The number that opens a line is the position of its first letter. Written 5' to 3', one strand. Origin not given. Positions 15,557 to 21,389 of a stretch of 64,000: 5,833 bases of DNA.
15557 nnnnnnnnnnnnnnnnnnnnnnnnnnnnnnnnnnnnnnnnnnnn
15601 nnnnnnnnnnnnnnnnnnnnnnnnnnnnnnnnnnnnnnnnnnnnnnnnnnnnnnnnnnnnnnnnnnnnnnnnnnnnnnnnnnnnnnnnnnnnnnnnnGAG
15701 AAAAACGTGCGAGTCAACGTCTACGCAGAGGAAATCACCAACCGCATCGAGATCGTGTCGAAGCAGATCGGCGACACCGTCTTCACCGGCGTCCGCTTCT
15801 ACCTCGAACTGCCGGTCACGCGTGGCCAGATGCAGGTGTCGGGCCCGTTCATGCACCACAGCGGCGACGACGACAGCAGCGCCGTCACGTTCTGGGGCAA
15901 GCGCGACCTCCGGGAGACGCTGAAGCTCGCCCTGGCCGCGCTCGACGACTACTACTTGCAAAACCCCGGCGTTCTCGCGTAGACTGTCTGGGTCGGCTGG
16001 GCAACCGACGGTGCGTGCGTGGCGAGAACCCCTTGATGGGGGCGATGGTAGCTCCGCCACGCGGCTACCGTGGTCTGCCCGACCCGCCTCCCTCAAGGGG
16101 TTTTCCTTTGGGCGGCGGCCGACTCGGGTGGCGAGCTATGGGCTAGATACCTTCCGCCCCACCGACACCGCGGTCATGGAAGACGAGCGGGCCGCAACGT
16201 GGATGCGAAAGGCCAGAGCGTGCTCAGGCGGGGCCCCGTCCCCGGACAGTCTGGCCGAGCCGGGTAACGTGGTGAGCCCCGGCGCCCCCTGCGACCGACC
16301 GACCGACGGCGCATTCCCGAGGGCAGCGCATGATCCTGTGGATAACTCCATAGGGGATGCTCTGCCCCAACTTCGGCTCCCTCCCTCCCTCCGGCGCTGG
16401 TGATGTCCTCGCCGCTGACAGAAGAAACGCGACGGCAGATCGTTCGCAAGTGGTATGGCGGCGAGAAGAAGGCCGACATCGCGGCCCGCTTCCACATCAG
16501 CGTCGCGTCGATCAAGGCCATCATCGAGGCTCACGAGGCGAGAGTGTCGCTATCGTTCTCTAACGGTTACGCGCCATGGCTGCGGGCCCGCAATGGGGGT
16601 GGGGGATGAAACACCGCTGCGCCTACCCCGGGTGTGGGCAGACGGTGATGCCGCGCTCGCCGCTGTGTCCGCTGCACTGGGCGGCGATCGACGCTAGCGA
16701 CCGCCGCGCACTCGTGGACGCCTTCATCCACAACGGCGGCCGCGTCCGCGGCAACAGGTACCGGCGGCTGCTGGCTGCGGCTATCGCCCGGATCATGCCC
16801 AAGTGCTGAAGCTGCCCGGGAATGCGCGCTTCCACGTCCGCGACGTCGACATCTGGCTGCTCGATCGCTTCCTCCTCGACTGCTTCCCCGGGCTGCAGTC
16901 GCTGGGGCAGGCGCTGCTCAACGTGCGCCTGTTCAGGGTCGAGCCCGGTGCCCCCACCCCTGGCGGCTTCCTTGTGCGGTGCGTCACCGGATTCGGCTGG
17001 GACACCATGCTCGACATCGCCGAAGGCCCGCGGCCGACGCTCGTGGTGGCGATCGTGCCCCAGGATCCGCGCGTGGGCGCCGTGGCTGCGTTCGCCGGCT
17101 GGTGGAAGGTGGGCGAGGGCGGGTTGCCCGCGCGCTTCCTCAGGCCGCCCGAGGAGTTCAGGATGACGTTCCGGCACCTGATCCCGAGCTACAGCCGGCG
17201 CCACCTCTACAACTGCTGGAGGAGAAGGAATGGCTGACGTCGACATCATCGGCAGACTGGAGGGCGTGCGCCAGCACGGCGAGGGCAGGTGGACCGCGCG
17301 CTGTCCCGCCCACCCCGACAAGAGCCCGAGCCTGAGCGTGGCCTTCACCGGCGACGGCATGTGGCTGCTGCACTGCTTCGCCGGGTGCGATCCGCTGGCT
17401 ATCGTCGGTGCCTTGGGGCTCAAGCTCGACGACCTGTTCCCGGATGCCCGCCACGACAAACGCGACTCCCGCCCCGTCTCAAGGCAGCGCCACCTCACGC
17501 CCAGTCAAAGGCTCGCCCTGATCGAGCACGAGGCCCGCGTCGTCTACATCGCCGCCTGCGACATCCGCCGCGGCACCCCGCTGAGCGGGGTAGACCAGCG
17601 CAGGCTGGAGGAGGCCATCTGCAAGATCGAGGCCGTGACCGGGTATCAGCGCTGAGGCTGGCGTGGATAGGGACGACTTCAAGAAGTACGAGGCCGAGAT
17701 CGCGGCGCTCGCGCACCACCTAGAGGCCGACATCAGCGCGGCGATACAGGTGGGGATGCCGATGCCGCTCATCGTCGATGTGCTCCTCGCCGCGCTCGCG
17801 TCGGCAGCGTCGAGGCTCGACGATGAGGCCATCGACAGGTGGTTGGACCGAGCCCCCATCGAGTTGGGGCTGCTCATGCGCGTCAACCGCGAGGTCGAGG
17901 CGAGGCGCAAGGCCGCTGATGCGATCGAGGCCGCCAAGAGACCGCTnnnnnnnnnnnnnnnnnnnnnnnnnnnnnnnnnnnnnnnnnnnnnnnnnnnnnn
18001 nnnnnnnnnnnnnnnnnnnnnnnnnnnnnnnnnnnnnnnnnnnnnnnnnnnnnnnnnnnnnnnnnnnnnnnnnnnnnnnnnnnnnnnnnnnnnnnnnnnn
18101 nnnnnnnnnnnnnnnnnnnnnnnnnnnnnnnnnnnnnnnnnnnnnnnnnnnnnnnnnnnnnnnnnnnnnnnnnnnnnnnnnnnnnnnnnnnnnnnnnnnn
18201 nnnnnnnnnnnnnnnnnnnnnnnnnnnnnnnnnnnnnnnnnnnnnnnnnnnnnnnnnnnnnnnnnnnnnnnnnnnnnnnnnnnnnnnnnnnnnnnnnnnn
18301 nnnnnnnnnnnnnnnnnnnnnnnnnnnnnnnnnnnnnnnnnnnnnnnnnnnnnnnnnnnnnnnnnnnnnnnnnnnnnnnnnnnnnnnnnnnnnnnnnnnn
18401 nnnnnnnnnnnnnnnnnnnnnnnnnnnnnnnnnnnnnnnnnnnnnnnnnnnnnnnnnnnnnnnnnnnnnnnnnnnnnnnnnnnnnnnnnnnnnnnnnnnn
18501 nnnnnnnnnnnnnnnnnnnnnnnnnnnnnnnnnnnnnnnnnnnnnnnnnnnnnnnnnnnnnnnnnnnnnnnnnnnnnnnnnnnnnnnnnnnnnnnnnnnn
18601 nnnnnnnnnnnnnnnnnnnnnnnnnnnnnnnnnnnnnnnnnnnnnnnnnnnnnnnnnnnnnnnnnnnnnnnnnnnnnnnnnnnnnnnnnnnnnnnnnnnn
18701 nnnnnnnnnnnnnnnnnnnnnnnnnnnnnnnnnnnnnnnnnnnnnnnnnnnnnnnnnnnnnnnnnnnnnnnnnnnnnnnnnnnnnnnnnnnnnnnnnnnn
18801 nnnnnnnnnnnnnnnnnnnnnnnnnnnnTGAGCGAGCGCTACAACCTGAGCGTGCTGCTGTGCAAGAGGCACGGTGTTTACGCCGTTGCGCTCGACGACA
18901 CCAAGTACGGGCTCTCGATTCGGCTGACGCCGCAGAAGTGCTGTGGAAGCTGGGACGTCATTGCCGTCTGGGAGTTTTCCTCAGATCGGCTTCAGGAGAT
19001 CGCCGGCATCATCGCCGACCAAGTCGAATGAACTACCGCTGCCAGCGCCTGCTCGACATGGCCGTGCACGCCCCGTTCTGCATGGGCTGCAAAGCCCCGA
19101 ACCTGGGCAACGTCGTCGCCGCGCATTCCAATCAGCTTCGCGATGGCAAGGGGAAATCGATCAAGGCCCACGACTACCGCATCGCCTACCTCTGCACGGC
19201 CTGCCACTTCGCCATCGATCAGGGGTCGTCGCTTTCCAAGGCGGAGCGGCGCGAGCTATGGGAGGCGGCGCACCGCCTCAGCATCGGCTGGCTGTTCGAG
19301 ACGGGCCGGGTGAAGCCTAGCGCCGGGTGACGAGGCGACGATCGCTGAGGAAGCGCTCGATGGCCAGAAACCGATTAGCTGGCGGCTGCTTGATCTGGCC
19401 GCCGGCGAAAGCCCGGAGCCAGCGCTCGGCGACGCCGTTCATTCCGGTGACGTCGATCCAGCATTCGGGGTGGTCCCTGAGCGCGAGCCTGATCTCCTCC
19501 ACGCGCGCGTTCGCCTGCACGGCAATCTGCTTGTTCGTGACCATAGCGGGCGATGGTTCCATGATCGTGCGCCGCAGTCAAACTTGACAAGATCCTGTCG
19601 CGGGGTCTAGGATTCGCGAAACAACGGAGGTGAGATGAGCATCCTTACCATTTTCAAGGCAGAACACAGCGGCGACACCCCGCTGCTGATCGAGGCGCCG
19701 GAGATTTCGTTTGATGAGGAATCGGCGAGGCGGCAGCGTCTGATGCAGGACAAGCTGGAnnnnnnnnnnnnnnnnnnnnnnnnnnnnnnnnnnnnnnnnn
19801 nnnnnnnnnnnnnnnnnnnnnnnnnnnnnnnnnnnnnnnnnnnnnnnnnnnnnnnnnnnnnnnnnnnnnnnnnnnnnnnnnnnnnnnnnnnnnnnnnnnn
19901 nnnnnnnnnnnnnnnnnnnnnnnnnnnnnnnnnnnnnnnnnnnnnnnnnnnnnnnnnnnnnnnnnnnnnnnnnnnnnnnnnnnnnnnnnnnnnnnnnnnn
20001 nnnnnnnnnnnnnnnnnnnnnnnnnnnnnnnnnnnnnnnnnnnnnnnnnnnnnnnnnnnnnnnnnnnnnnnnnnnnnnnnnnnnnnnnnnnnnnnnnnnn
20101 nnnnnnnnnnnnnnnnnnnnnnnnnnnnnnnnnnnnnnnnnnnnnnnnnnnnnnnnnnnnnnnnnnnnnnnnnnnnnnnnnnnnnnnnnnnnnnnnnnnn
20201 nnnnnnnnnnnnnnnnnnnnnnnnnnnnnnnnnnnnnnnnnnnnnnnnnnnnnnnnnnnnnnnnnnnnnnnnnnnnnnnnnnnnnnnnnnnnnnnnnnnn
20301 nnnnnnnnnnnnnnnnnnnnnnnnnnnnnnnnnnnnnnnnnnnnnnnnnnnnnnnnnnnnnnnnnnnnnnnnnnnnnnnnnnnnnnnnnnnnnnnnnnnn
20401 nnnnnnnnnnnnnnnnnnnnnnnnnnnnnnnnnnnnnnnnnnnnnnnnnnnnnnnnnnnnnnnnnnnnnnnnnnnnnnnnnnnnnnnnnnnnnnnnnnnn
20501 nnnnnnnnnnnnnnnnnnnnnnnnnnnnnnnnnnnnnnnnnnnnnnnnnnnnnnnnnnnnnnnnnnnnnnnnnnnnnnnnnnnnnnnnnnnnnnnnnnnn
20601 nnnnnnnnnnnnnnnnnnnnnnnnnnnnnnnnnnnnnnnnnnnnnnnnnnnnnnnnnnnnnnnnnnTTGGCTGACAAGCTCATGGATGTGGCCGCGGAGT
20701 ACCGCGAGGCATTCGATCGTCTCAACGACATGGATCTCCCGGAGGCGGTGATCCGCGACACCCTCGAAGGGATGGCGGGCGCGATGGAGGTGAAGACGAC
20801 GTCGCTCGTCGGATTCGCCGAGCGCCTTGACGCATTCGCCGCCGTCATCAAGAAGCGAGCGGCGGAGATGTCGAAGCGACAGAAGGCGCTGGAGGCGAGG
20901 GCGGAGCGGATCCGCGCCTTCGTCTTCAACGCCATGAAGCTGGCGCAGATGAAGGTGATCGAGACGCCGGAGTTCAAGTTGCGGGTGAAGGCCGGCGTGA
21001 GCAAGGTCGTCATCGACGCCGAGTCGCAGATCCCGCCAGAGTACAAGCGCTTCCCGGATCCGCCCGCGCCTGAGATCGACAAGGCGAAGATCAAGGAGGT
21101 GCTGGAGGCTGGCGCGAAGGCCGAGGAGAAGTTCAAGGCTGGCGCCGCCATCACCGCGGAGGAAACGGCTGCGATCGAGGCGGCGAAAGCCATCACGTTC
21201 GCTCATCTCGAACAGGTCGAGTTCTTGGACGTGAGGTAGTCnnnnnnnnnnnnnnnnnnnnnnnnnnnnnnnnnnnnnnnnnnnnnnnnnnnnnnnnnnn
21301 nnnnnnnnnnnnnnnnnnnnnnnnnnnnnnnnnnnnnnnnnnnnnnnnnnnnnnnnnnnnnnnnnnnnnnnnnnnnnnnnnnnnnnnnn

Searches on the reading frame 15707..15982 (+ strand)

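Call 96: search_protein_families(library=pfam, max_evalue=0.01, proteins=[window:15707-15982:+])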
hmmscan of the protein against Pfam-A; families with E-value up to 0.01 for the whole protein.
window:15707-15982:+ (91 aa): 1 family
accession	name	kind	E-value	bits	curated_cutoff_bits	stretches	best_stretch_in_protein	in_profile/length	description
PF24253.1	DUF7454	-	0.0042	17.4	27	1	20-58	10-51/59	Domain of unknown function (DUF7454)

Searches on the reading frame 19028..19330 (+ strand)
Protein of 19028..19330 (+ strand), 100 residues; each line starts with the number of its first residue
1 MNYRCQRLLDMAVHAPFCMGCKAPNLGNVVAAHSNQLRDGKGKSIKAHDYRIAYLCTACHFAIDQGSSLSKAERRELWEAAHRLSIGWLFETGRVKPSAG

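Call 43: search_protein_families(library=pfam, max_evalue=0.01, proteins=[window:19028-19330:+])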
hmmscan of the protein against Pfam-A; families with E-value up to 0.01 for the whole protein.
window:19028-19330:+ (100 aa): 1 family
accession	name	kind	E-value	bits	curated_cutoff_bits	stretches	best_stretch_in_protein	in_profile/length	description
PF07102.17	YbcO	-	0.00076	19.9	29.9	1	30-81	28-78/92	Putative nuclease YbcO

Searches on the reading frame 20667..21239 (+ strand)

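Call 43: search_protein_families(library=pfam, max_evalue=0.01, proteins=[window:20667-21239:+])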
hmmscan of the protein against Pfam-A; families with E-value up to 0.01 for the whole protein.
window:20667-21239:+ (190 aa): 2 families
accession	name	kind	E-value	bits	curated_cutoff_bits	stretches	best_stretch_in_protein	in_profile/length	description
PF05565.16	Sipho_Gp157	-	5.3e-30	105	28.6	1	4-152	1-148/162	Siphovirus Gp157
PF02675.21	AdoMet_dc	-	0.0084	16.9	25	0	67-122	5-59/107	S-adenosylmethionine decarboxylase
